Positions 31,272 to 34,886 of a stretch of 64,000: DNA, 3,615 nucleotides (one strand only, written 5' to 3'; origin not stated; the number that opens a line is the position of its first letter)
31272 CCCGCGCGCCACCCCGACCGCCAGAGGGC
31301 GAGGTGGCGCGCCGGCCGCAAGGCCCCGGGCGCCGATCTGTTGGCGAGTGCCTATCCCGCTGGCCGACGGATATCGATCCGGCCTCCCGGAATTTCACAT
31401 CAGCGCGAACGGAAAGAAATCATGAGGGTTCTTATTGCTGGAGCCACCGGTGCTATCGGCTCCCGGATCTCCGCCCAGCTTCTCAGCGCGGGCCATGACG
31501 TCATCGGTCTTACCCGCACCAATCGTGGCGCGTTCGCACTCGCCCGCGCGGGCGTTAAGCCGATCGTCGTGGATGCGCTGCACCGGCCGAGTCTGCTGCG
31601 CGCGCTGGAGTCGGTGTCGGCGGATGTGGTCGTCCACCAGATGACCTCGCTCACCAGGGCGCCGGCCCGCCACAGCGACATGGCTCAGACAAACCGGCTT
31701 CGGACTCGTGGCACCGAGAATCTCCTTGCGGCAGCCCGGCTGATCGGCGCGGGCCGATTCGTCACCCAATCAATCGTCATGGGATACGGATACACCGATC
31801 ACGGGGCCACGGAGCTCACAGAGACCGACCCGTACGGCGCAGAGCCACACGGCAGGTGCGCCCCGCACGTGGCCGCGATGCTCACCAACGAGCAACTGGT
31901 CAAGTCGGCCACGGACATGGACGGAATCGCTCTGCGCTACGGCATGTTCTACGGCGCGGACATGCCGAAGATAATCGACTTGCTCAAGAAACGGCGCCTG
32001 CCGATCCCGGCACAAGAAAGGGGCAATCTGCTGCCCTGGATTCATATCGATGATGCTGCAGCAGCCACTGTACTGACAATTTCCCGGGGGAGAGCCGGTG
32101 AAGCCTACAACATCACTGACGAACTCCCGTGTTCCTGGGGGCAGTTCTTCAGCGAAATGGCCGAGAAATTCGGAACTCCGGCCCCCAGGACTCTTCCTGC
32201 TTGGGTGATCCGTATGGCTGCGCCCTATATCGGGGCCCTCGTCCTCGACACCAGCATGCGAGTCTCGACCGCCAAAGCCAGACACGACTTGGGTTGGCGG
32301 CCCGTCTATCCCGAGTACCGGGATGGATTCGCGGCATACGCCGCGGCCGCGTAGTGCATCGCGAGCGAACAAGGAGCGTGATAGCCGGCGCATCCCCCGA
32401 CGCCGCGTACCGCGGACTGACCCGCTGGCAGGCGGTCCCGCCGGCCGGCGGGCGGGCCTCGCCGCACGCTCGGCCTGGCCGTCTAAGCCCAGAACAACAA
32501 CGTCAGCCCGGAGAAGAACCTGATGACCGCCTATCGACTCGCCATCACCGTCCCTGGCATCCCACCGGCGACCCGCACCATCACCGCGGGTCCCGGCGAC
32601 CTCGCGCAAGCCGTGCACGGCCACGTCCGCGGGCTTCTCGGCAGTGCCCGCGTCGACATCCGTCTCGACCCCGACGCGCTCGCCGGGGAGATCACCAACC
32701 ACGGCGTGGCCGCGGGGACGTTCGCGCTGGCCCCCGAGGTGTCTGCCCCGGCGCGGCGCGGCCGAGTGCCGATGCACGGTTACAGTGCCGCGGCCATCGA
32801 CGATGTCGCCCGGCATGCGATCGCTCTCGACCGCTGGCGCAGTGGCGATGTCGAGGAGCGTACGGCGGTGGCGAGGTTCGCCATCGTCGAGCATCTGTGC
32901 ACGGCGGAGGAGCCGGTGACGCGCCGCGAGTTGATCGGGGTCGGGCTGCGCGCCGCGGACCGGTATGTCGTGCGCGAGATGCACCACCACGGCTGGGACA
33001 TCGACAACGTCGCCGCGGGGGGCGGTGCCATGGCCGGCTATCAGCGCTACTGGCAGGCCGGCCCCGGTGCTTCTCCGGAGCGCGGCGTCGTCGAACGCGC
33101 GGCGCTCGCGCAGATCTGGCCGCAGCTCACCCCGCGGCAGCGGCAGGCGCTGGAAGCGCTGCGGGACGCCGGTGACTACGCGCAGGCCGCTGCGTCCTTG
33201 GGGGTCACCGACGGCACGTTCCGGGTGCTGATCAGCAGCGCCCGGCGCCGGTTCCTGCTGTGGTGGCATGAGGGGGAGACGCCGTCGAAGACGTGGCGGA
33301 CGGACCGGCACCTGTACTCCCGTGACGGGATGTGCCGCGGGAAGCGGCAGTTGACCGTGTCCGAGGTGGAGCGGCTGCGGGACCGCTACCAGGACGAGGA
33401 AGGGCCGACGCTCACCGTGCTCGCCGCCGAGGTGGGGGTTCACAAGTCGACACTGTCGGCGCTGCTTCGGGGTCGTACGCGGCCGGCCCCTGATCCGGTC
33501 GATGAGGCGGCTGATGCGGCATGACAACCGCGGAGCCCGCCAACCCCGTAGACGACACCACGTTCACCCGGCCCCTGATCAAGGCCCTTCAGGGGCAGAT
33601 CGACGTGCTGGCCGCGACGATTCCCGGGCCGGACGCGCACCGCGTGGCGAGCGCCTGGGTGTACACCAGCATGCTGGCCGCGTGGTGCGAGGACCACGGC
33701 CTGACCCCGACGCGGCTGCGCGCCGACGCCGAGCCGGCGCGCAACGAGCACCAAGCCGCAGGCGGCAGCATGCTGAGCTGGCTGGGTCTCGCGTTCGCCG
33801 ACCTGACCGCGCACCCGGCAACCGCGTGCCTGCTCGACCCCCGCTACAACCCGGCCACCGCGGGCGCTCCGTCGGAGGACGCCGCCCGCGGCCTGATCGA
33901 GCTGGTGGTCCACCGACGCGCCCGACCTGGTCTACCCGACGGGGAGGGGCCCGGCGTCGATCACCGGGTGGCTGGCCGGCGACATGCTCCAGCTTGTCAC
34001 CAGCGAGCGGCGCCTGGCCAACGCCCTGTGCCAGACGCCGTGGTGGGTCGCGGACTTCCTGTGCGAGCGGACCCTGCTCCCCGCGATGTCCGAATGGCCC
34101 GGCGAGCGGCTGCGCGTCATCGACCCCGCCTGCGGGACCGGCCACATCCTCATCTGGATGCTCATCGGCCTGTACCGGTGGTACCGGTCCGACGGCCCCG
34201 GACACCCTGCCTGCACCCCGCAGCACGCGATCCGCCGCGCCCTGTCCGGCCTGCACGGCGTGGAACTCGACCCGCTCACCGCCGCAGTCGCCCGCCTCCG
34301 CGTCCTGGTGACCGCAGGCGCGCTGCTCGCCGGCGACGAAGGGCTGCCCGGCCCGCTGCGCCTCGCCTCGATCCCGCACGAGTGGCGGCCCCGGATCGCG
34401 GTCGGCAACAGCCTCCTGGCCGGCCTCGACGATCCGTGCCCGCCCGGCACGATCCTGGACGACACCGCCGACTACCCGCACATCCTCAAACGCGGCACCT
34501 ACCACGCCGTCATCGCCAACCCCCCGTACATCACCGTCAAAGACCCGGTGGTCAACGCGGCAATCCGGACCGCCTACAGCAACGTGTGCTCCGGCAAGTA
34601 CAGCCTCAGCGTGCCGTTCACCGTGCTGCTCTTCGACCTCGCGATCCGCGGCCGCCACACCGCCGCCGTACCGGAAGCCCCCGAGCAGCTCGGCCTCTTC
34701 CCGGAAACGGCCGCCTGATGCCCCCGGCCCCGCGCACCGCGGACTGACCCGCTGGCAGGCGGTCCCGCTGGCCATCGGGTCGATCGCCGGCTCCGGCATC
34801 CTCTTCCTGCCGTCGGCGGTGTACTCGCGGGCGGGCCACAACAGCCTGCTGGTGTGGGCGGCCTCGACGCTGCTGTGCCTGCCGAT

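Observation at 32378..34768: Recombinase-less 2.3-kb cassette inserted in a permease gene between 33-bp direct repeats, apparently supplying a replacement start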

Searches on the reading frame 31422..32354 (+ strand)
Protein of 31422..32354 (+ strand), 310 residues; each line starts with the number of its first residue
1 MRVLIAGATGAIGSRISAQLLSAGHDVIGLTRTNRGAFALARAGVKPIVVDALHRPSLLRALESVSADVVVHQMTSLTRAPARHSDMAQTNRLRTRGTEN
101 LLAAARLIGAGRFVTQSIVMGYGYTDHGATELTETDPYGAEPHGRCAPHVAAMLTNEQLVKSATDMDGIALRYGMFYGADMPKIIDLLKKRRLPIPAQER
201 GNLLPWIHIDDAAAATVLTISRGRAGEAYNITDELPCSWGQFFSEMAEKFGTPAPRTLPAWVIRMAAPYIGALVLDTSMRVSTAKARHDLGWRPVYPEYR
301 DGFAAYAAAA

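Call 9: search_protein_families(library=pfam, max_evalue=0.01, proteins=[window:31422-32351:+])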
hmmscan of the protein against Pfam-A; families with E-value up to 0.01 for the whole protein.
window:31422-32351:+ (310 aa): 8 families
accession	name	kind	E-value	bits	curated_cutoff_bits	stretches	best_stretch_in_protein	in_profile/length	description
PF01370.27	Epimerase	-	1.3e-25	90.6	20.9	1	3-231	1-239/240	NAD dependent epimerase/dehydratase family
PF13460.12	NAD_binding_10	-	1.8e-11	44.7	27.2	1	7-129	1-108/184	NAD(P)H-binding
PF01073.25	3Beta_HSD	-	9.3e-09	35.1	22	1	4-256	1-274/280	3-beta hydroxysteroid dehydrogenase/isomerase family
PF16363.11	GDP_Man_Dehyd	-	3.5e-08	33.7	27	1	4-172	1-176/332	GDP-mannose 4,6 dehydratase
PF05368.20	NmrA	-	1.8e-06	28.2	27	1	2-71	4-74/298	NmrA-like family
PF04321.23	RmlD_sub_bind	-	4.8e-06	26.3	27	1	1-110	1-94/287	RmlD substrate binding domain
PF02558.23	ApbA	-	0.00025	21.1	22.2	1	4-45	2-41/150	Ketopantoate reductase PanE/ApbA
PF02719.21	Polysacc_synt_2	-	0.00034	20.3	20.2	1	3-117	1-127/293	Polysaccharide biosynthesis protein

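Call 18: find_encoding_contigs(protein=window:31422-32354:+, flank=10000, max_places=10)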
Protein window:31422-32354:+ (310 aa): no gene with exactly this product is on record in the collection.

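Call 57: find_homologous_proteins(query=window:31422-32351:+, max_evalue=1e-60)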
Query window:31422-32351:+ (310 aa): 364 proteins with E <= 1e-60 among 8000 candidates; the best 120 are listed.
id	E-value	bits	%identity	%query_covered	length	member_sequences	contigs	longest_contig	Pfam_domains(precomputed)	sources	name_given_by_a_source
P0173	6.6e-193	658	95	98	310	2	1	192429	PF04321.24,PF16363.12,PF05368.20,PF01073.26,PF13460.13,PF01370.28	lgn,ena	-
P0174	1.7e-132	460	66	100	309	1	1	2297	PF04321.24,PF16363.12,PF05368.20,PF01073.26,PF13460.13,PF01370.28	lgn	-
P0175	4.9e-128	445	64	99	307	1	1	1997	PF04321.24,PF16363.12,PF05368.20,PF01073.26,PF13460.13,PF01370.28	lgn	-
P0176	6.9e-127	441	65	98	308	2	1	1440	PF04321.24,PF16363.12,PF05368.20,PF13460.13,PF01370.28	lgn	-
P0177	2.0e-124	433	63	100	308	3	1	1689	PF16363.12,PF05368.20,PF01073.26,PF13460.13,PF01370.28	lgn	-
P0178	1.8e-118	413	61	100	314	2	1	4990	PF04321.24,PF16363.12,PF05368.20,PF13460.13,PF01370.28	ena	-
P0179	4.7e-118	412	61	98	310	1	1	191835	PF04321.24,PF16363.12,PF05368.20,PF01073.26,PF13460.13,PF01370.28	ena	-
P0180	1.1e-117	411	62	98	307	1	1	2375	PF04321.24,PF16363.12,PF05368.20,PF13460.13,PF01370.28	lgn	-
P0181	4.0e-117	409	61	98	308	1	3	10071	PF04321.24,PF16363.12,PF05368.20,PF13460.13,PF01370.28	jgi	jgi:nucleoside-diphosphate-sugar epimerase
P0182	1.4e-116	407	60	98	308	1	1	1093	PF04321.24,PF16363.12,PF05368.20,PF13460.13,PF01370.28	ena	-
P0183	1.5e-116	407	59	99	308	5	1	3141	PF04321.24,PF16363.12,PF05368.20,PF02254.25,PF13460.13,PF01370.28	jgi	-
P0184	3.4e-116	406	59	100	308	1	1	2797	PF04321.24,PF16363.12,PF05368.20,PF01073.26,PF13460.13,PF01370.28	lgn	-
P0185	3.2e-114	400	59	98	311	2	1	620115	PF04321.24,PF16363.12,PF02719.22,PF05368.20,PF01073.26,PF13460.13,PF01370.28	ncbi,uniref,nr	ncbi:NAD-dependent epimerase/dehydratase family protein [Amycolatopsis taiwanensis]|uniref:NAD(P)-de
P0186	5.3e-114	399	60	99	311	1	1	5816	PF16363.12,PF05368.20,PF13460.13,PF01370.28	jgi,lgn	jgi:nucleoside-diphosphate-sugar epimerase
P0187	1.2e-113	398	60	98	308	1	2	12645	PF04321.24,PF16363.12,PF05368.20,PF13460.13,PF01370.28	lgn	-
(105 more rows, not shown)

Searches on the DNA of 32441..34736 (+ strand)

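Call 11: search_dna_similar(query=window:32441-34736:+, collection=phages, mode=distant)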
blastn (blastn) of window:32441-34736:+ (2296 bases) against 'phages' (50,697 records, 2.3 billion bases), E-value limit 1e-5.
No match.

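Call 12: search_dna_similar(query=window:32441-34736:+, collection=plasmids, mode=distant)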
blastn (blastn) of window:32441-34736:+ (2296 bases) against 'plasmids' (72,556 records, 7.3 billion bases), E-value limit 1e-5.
Records with a match: 18; places in all: 19; records where one place covers at least 80% of the query: 0.
Best place of each record, by identity: 60-80% 18.
By first word of the organism name: Streptomyces 18.
By predicted mobility (MOB-suite, as given by PLSDB): non-mobilizable 17; mobilizable 1.
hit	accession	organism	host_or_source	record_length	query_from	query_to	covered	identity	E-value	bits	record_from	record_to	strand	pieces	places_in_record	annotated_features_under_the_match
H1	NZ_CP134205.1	Streptomyces sp. BB1-1-1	bumble bee,whole organism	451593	1582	2196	12%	71.0%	8e-6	122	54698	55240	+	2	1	DNA methylase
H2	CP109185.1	Streptomyces cellulosae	-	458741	2051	2203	7%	71.3%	8e-6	62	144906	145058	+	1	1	N-6 DNA methylase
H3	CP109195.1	Streptomyces cellulosae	-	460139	2051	2203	7%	71.3%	8e-6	62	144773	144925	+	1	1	N-6 DNA methylase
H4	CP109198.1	Streptomyces cellulosae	-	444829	2051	2203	7%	71.3%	8e-6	62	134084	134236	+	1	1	N-6 DNA methylase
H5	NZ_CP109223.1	Streptomyces cellulosae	-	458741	2051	2203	7%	71.3%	8e-6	62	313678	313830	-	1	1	N-6 DNA methylase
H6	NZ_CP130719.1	Streptomyces sp. NBC_01334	-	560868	2051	2203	7%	69.3%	2e-6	64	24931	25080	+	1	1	pglX: BREX-2 system adenine-specific DNA-methyltransferase PglX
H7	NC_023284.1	Streptomyces sp. F2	-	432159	2053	2196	6%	69.9%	8e-6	61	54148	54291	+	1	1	NA methylase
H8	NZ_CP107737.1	Streptomyces longwoodensis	-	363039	2053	2196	6%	69.9%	8e-6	61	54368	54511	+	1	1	DNA methylase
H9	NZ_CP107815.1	Streptomyces longwoodensis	-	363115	2053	2196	6%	69.9%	8e-6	61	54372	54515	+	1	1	DNA methylase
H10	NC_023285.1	Streptomyces sp. F8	-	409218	1582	1708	6%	73.8%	2e-8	70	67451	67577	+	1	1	DNA methylase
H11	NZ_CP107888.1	Streptomyces nojiriensis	-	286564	1582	1708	6%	73.8%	2e-8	70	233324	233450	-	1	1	DNA methylase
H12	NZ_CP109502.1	Streptomyces sp. NBC_01426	-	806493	1582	1708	6%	73.8%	2e-8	70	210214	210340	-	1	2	DNA methylase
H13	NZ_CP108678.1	Streptomyces sp. NBC_01216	-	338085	2059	2183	5%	75.0%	2e-8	71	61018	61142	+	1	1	N-6 DNA methylase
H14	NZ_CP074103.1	Streptomyces mirabilis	fresh creek bank soil, topsoil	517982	1582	1708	6%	73.1%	7e-7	65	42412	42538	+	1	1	DNA methylase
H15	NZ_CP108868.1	Streptomyces sp. NBC_00829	-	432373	1582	1708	6%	72.3%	8e-6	62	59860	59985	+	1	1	hypothetical protein (x2)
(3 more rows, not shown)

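Call 26: get_annotated_region(hit=H1, flank=7000)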
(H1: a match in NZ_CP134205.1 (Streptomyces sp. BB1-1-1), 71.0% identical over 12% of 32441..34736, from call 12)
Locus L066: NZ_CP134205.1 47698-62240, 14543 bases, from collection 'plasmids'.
description: Streptomyces sp. BB1-1-1 plasmid unnamed2, complete sequence
organism: Streptomyces sp. BB1-1-1 (NCBI taxid 3074430)
taxonomy: Bacteria; Actinomycetota; Actinomycetes; Kitasatosporales; Streptomycetaceae; Streptomyces; Streptomyces sp. BB1-1-1
host: -; source: bumble bee,whole organism; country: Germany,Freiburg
typing (MOB-suite, as given by PLSDB): non-mobilizable
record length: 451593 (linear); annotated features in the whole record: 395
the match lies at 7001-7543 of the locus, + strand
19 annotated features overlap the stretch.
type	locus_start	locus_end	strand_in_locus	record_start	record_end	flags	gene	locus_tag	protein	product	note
CDS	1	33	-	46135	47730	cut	-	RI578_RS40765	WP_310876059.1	ADP-ribosylglycohydrolase family protein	-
CDS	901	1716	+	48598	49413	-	-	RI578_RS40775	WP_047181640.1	hypothetical protein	-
CDS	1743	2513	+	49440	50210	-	-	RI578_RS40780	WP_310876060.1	hypothetical protein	-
CDS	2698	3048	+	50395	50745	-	-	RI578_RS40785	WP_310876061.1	hypothetical protein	-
CDS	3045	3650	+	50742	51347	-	-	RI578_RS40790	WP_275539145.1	hypothetical protein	-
CDS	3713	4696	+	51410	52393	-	-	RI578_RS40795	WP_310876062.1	hypothetical protein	-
CDS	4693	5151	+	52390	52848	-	-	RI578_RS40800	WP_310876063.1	hypothetical protein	-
CDS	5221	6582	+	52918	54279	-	-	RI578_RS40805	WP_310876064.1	hypothetical protein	-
CDS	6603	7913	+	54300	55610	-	-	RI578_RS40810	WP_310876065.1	DNA methylase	-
CDS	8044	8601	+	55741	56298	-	-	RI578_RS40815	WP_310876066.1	hypothetical protein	-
CDS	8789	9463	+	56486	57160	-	-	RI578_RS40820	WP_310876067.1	GNAT family N-acetyltransferase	-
CDS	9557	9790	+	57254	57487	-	-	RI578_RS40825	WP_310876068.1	hypothetical protein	-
CDS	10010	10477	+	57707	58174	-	-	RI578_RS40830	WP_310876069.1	hypothetical protein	-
CDS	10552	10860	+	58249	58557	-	-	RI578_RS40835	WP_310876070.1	hypothetical protein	-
CDS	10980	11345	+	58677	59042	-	-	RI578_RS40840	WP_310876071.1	hypothetical protein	-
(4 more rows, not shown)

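Call 48: search_rna_families(source=L064, start=9800, end=15000, threshold=evalue, max_evalue=1)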
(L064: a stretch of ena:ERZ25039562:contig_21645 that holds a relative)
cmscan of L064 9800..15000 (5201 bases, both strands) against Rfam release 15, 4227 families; matches with E-value up to 1: 2.
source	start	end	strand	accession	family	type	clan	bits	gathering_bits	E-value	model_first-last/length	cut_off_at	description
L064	13874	13956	+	RF00005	tRNA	Gene; tRNA;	CL00001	42.9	29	7.3e-07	1-71/71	no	tRNA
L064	14654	14737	+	RF00005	tRNA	Gene; tRNA;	CL00001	37.9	29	1.7e-05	1-71/71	no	tRNA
